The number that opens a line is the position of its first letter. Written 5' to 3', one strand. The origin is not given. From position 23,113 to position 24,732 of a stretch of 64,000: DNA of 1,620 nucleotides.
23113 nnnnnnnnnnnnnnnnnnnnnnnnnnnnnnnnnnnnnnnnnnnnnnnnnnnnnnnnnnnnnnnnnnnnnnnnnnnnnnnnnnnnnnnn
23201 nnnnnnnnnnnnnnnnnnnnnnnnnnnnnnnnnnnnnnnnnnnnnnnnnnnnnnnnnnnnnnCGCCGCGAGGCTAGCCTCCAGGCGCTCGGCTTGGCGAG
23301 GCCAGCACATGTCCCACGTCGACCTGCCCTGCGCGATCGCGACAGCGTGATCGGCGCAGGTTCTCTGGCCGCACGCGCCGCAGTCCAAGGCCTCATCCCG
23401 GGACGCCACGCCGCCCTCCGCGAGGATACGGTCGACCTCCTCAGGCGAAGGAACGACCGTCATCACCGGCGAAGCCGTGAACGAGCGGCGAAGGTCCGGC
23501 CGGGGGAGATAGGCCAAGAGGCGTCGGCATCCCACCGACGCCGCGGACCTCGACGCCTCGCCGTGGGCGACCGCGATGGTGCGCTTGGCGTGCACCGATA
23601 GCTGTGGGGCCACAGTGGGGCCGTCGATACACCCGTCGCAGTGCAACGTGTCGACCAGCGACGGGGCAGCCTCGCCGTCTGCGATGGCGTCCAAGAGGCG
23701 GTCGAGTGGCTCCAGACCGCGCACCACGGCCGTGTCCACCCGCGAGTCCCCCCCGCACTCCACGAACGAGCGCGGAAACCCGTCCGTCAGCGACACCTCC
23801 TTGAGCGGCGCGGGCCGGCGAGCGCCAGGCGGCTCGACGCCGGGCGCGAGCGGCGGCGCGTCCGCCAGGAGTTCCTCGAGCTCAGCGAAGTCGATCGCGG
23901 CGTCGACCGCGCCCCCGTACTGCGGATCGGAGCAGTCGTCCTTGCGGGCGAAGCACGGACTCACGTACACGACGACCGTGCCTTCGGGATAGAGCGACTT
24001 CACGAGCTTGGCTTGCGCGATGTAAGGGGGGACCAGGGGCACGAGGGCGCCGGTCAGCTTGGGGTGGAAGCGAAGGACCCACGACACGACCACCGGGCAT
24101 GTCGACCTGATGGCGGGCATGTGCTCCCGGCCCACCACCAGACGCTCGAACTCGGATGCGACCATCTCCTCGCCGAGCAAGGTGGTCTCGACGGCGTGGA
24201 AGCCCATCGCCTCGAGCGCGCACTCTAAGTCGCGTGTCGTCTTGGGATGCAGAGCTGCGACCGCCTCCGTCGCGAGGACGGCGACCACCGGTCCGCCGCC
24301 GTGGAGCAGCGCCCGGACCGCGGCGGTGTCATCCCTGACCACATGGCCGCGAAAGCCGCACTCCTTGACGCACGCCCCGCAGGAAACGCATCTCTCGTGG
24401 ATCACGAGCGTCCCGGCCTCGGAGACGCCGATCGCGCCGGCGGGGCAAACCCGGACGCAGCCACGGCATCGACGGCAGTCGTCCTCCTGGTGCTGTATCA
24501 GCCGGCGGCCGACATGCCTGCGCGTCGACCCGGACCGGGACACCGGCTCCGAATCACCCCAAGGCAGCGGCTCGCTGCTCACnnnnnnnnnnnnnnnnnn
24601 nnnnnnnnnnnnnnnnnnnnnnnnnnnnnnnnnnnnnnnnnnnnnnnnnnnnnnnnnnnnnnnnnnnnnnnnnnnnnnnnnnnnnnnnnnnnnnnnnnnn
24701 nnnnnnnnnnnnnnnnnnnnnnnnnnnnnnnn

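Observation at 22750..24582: [FeFe]-hydrogenase-like sensory domain fused to a GGDEF diguanylate cyclase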

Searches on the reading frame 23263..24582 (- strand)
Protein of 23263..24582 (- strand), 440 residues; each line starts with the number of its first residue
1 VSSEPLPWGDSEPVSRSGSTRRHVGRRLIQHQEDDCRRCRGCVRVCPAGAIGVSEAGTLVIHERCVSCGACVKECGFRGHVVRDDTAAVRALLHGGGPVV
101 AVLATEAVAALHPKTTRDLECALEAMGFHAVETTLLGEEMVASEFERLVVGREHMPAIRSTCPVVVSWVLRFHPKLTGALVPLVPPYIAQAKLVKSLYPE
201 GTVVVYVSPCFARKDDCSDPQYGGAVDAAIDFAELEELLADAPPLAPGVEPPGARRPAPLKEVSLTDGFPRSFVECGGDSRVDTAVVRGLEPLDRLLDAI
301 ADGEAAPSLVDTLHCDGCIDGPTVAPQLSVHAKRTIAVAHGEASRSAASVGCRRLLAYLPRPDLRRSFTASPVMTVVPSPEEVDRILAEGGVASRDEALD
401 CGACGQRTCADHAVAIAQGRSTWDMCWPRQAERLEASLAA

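Call 5: search_solved_structures(query=window:23263-24582:-, max_evalue=0.001, show_alignments=3)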
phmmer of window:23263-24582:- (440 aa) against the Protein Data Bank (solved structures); distinct sequences matched with E-value up to 0.001: 20.
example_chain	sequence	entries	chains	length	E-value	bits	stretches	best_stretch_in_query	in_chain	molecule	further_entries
7p5h_A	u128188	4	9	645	2.3e-08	36.7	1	35-257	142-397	Fe-hydrogenase, subunit alpha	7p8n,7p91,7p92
8a6t_A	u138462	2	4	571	3.6e-08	36.1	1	61-241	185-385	Electron bifurcating hydrogenase subunit HydA1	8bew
7qv7_D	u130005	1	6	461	2.6e-07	33.2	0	27-78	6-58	Hydrogen dependent carbon dioxide reductase subunit HydA2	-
8bj7_A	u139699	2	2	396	1.5e-05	27.5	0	28-224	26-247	Periplasmic [Fe] hydrogenase large subunit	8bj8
8rxj_A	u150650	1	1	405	1.8e-05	27.2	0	28-224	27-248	Periplasmic [Fe] hydrogenase large subunit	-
1hfe_L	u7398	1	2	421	1.8e-05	27.2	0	28-224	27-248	PROTEIN (FE-ONLY HYDROGENASE (E.C.1.18.99.1) (LARGER SUBUNIT))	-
8rtg_A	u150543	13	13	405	2.8e-05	26.6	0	28-224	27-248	Periplasmic [Fe] hydrogenase large subunit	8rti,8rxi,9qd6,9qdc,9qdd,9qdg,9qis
9hpx_A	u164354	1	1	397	2.8e-05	26.5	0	28-224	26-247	Periplasmic [Fe] hydrogenase large subunit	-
6sg2_AAA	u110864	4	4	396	2.8e-05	26.5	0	28-224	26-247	Periplasmic [Fe] hydrogenase large subunit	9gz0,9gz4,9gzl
9r9v_A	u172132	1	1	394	3.2e-05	26.4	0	28-223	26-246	Periplasmic [Fe] hydrogenase large subunit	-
9gbu_A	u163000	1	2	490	3.3e-05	26.3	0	28-223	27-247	Periplasmic [Fe] hydrogenase large subunit,Periplasmic [Fe] hydrogenase small subunit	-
8ryh_A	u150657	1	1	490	4.5e-05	25.9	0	28-223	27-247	Periplasmic [Fe] hydrogenase large subunit,Periplasmic [Fe] hydrogenase small subunit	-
8ru6_B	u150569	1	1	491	5.1e-05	25.7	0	28-223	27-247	Periplasmic [Fe] hydrogenase large subunit,CpI,Periplasmic [Fe] hydrogenase small subunit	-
1e08_A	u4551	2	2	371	5.2e-05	25.7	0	29-223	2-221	[FE]-HYDROGENASE (LARGE SUBUNIT) | PERIPLASMIC [FE] HYDROGENASE LARGE SUBUNIT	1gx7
9gnk_A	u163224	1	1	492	5.8e-05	25.5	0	28-224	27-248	Periplasmic [Fe] hydrogenase large subunit,Periplasmic [Fe] hydrogenase small subunit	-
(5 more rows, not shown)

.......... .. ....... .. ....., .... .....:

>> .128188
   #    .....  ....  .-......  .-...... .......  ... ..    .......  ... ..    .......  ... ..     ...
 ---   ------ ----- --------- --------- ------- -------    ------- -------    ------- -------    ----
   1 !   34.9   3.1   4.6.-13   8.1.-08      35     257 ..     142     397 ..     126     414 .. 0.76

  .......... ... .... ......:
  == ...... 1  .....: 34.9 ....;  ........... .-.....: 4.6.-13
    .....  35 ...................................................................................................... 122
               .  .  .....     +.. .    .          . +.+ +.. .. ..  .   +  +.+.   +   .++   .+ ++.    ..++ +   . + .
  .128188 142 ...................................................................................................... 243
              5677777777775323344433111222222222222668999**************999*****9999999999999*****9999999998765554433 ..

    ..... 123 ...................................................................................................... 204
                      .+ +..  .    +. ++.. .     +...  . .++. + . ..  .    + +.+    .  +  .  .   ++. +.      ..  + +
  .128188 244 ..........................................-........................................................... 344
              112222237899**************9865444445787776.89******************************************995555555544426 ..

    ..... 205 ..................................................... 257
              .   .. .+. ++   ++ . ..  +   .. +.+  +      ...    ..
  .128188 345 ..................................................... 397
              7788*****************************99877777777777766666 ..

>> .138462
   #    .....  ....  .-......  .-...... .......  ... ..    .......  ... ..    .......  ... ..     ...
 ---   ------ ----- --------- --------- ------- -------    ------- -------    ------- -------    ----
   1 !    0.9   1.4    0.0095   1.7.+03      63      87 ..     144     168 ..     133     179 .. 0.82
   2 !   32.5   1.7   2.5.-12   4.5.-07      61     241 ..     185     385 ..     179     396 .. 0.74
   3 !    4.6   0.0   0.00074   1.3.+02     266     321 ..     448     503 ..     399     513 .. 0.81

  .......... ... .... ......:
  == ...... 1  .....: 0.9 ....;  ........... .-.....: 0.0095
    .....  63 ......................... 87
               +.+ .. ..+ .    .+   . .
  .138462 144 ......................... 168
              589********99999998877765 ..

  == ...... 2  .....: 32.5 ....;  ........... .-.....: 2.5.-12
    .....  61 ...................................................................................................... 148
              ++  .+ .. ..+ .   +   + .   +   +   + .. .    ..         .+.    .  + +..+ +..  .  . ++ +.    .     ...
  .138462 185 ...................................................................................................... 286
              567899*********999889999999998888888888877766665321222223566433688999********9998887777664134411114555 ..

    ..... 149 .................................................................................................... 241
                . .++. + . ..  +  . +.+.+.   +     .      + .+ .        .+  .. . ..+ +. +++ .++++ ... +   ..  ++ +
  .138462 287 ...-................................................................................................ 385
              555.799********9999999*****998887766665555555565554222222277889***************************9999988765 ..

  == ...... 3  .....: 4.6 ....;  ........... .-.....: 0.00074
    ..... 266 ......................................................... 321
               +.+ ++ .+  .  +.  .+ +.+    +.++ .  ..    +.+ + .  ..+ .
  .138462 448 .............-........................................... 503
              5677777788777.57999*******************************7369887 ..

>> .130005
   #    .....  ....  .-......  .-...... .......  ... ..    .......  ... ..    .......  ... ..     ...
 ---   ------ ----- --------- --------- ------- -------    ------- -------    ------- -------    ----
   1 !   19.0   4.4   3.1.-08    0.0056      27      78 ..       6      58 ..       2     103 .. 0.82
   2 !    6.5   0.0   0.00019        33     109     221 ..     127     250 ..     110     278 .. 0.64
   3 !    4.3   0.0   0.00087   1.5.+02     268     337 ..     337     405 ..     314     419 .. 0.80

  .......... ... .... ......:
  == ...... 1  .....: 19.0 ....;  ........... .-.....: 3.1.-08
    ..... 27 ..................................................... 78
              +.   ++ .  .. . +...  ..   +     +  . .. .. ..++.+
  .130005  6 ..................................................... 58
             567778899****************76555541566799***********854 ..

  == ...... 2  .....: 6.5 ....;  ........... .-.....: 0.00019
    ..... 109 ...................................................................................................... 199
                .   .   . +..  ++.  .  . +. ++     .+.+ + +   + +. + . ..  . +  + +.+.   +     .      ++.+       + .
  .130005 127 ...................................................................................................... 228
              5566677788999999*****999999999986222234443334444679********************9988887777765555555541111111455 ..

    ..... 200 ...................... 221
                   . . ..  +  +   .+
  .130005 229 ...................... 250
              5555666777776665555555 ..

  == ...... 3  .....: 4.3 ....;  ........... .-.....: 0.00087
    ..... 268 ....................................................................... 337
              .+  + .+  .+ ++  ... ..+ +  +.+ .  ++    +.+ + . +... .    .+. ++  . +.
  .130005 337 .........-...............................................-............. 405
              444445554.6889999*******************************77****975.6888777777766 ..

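Call 6: find_homologous_proteins(query=window:23263-24582:-, max_evalue=0.00001)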
Query window:23263-24582:- (440 aa): 521 proteins with E <= 0.00001 among 8000 candidates; the best 120 are listed.
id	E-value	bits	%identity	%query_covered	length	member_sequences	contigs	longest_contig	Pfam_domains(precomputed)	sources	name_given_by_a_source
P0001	1.1e-292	989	100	100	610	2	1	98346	PF02906.20,PF04060.19,PF00037.33,PF12838.13,PF00990.27,PF13237.12,PF13187.12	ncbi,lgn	-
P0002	9.5e-190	649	69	100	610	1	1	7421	PF02906.20,PF04060.19,PF00990.27,PF13237.12,PF13187.12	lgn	-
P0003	6.3e-175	601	63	100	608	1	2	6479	PF02906.20,PF04060.19,PF12838.13,PF00990.27,PF13237.12,PF13187.12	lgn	-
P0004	1.5e-159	550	59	100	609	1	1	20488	PF02906.20,PF00990.27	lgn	-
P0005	1.9e-154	533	61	95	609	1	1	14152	PF02906.20,PF04060.19,PF00037.33,PF12838.13,PF00990.27,PF13237.12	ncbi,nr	ncbi:MAG: hypothetical protein C0418_02700 [Coriobacteriaceae bacterium]|nr:hypothetical protein [Co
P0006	6.8e-144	498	58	94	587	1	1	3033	PF02906.20,PF04060.19,PF00990.27,PF13237.12,PF13187.12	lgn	-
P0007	8.0e-144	498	57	93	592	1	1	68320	PF02906.20,PF04060.19,PF00990.27,PF13237.12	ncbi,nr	ncbi:MAG: diguanylate cyclase [Coriobacteriia bacterium]|nr:diguanylate cyclase [Coriobacteriia bact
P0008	2.9e-143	496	57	93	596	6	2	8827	PF02906.20,PF04060.19,PF00990.27,PF13237.12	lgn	-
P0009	3.4e-142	493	56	93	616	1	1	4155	PF02906.20,PF04060.19,PF00990.27,PF13237.12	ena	-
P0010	4.4e-142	492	56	92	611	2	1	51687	PF02906.20,PF04060.19,PF12838.13,PF00990.27,PF13237.12,PF13187.12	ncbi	-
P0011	2.7e-141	490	57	97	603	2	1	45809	PF02906.20,PF04060.19,PF00990.27,PF13237.12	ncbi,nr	ncbi:MAG: diguanylate cyclase [Coriobacteriia bacterium]|nr:diguanylate cyclase [Coriobacteriia bact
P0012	6.0e-141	489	56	93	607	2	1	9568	PF02906.20,PF04060.19,PF00990.27,PF13237.12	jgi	-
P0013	7.6e-141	488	57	93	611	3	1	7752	PF02906.20,PF04060.19,PF00990.27,PF13237.12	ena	-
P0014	7.8e-141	488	58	91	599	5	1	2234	PF02906.20,PF04060.19,PF00037.33,PF00990.27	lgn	-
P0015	1.0e-140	488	57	93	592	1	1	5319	PF14697.12,PF02906.20,PF04060.19,PF00037.33,PF12838.13,PF00990.27,PF13237.12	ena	-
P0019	1.7e-140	487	58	91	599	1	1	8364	PF02906.20,PF04060.19,PF00037.33,PF00990.27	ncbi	-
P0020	6.0e-140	485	57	93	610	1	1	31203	PF02906.20,PF04060.19,PF12838.13,PF00990.27,PF13237.12,PF13187.12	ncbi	-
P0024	1.5e-139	484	56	93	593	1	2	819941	PF02906.20,PF04060.19,PF00990.27,PF13237.12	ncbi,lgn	-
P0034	6.0e-138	479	57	92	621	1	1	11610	PF02906.20,PF04060.19,PF00037.33,PF00990.27,PF13237.12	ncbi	-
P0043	5.0e-137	476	57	92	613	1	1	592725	PF02906.20,PF04060.19,PF00990.27,PF13237.12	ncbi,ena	-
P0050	2.3e-136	473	55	93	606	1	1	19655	PF02906.20,PF04060.19,PF00990.27,PF13237.12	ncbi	-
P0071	1.5e-134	468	54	93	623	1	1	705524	PF02906.20,PF04060.19,PF00037.33,PF12838.13,PF00990.27,PF13237.12,PF13183.12,PF13187.12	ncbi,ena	-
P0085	2.4e-133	464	55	93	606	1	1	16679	PF02906.20,PF04060.19,PF00990.27,PF13237.12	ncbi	-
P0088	8.2e-133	462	55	93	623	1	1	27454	PF02906.20,PF04060.19,PF00037.33,PF12838.13,PF00990.27,PF13237.12,PF13187.12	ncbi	-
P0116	1.2e-129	451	55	93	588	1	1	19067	PF02906.20,PF04060.19,PF00990.27,PF13237.12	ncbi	-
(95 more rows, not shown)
